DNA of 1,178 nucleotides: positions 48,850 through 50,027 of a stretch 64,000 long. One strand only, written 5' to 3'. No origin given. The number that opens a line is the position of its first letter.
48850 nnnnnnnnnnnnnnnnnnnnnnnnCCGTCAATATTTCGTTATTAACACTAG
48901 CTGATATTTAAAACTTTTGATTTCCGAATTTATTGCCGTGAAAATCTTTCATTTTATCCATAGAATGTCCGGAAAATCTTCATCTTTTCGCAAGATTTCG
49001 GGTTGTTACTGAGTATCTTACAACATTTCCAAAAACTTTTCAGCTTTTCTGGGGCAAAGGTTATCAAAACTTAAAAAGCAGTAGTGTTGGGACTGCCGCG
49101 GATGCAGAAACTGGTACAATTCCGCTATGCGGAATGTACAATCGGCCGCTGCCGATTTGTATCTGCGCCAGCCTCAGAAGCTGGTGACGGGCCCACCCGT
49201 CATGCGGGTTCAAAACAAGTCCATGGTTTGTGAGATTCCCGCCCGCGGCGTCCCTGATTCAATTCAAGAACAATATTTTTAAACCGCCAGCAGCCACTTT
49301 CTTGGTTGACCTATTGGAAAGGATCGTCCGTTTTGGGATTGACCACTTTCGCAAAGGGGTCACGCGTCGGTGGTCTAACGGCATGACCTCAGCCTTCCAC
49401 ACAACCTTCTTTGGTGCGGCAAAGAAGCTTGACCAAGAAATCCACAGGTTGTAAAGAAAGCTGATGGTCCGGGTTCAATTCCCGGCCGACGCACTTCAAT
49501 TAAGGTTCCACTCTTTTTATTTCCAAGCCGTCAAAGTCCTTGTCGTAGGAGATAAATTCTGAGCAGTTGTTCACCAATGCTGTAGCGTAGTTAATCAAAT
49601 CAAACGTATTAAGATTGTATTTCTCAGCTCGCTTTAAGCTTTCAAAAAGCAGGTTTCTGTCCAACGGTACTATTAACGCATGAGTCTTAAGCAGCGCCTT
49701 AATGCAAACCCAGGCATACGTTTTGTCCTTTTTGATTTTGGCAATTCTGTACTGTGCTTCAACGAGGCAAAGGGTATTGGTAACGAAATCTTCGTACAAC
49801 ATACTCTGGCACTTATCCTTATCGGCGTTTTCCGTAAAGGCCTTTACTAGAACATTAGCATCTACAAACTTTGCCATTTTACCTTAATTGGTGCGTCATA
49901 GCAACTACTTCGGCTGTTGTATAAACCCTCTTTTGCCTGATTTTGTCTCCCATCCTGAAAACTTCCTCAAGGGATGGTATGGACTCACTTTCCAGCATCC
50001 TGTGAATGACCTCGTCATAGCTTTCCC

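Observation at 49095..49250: Candidate tRNA-Leu(CAG) with introns at non-canonical positions, and overall tRNA intron richness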

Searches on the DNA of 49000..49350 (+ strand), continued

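Call 78: search_with_rna_model(model_id=R1, sources=[window, L003, L004, L005, L007, L009, L010, L011, L012, L013, L014, L015, L016], max_evalue=0.001, make_alignment=true, show_alignments=7)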
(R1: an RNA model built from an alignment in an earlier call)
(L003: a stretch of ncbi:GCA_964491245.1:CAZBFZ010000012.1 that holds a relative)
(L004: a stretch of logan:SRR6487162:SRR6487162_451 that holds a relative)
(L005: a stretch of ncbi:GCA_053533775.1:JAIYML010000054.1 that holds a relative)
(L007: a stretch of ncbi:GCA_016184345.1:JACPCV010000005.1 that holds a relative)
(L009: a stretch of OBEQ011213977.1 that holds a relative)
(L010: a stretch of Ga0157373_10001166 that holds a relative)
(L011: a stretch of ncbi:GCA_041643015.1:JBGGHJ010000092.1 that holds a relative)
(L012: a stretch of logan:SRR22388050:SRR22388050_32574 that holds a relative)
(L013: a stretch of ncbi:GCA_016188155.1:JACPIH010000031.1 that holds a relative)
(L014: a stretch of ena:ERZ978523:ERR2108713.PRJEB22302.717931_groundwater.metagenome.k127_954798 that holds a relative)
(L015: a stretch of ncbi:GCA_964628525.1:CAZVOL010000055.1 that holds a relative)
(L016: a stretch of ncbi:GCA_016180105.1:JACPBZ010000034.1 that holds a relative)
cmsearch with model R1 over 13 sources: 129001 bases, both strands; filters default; matches with E-value up to 0.001: 7.
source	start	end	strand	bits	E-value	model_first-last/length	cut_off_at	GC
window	49113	49164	+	62.7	6.3e-13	1-52/52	no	0.5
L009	174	228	-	55.8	2.9e-11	1-52/52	no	0.69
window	13183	13236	-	54.7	5.3e-11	1-52/52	no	0.59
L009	237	286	+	53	1.4e-10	1-52/52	no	0.56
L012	5706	5760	-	30.6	3.4e-05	1-52/52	no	0.6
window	56249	56304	+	28.6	9.9e-05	1-52/52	no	0.61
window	56313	56366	+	26.1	0.00041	1-52/52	no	0.54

Alignment A3: 7 matches aligned to the model, 63 columns, each read 5' to 3' on its own strand. Consensus structure (alignment columns), stored with it:
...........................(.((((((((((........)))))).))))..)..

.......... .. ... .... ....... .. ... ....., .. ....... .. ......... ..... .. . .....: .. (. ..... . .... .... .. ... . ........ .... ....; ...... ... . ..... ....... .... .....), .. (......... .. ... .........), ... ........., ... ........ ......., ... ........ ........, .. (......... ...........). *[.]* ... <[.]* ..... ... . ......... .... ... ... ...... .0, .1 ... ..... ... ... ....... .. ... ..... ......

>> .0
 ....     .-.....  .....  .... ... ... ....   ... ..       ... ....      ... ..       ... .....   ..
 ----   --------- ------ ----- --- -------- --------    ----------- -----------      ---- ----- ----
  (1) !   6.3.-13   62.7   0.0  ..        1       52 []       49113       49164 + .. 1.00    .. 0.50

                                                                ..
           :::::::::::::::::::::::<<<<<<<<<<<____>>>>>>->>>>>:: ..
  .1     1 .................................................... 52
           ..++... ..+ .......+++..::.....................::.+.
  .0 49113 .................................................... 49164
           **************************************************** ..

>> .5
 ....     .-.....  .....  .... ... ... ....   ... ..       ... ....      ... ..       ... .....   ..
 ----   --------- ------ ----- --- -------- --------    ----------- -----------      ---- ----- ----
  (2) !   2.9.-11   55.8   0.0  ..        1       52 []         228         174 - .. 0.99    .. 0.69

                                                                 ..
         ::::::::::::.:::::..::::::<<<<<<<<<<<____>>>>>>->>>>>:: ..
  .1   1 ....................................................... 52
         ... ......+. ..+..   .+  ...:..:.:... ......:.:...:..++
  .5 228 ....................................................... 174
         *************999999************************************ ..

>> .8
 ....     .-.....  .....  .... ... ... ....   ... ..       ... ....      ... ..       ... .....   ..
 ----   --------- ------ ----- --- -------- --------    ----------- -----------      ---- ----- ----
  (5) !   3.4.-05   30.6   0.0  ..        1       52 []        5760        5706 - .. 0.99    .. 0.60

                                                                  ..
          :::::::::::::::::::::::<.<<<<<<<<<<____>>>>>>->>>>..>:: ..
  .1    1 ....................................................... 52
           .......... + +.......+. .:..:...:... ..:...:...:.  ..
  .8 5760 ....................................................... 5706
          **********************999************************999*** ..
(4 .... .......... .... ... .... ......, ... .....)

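Call 80: build_rna_model(alignment_id=A3, structure=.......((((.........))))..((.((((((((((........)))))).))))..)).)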
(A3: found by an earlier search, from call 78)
Model R2 built from alignment A3 (7 sequences, 63 columns); structure: as given.
model positions 53; base pairs 16; branch points 1; effective number of sequences 7; information 0.958 bits per position. Calibrated on 0.2 Mb of random sequence (short: E-values are rough).
structure used (alignment columns):
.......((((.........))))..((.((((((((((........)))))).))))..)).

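Call 81: search_with_rna_model(model_id=R2, sources=[window, L003, L004, L005, L007, L009, L010, L011, L012, L013, L014, L015, L016], max_evalue=1, show_alignments=0)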
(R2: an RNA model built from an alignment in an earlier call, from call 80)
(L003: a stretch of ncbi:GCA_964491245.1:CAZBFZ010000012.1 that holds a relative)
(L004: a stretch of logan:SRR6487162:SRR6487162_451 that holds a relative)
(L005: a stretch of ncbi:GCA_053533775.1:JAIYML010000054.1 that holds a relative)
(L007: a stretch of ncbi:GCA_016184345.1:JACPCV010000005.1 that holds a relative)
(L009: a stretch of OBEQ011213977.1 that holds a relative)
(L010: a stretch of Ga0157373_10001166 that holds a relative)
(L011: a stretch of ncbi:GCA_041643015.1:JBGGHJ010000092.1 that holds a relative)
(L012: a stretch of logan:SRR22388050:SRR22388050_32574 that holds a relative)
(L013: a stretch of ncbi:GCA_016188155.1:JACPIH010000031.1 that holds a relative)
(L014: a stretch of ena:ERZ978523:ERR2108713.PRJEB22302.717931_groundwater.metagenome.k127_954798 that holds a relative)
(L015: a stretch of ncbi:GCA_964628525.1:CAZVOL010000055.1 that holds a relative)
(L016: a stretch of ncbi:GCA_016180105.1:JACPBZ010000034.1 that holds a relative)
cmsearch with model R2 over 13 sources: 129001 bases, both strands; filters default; matches with E-value up to 1: 14.
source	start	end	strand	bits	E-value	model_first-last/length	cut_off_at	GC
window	13183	13236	-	65.7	4.8e-13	1-53/53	no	0.59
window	49113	49164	+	58.8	1.9e-11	1-53/53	no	0.5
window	56249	56304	+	58.2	2.6e-11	1-53/53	no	0.61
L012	5706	5760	-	57.1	4.7e-11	1-53/53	no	0.6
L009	237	286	+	55.6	1e-10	1-53/53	no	0.56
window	56313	56366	+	54.3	2e-10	1-53/53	no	0.54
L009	174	228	-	52.3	6e-10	1-53/53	no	0.69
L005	2675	2734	+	35.7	4e-06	1-53/53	no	0.52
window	16034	16090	+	34.6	7e-06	1-53/53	no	0.56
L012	5709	5762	+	28.4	0.00018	1-53/53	no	0.59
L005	2672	2727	-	23.5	0.0025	1-53/53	no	0.48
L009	236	285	-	20.8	0.011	1-53/53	no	0.56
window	13184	13234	+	17.3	0.067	1-53/53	no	0.63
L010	2918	2956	-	15.1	0.22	1-53/53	no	0.54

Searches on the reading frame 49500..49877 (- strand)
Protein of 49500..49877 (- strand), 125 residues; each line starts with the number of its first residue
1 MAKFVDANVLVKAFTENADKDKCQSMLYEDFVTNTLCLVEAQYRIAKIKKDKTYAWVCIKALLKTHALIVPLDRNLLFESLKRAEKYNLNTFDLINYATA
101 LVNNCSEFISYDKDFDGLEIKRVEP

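Call 8: find_encoding_contigs(protein=window:49500-49877:-, flank=6000, max_places=6)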
Protein window:49500-49877:- (125 aa): 2 contigs read that carry it; 2 places shown.
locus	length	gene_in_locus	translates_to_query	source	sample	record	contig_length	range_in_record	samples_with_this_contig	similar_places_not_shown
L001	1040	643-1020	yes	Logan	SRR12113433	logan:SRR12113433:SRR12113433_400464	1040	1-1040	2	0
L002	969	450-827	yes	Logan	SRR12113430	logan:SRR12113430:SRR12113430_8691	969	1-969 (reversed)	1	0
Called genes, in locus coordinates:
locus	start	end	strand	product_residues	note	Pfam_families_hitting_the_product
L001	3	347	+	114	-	?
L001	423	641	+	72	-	PF24434:DUF7557 (weak)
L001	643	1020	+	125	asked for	PF01850:PIN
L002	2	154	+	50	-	?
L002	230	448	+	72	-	PF24434:DUF7557 (weak)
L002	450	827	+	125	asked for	PF01850:PIN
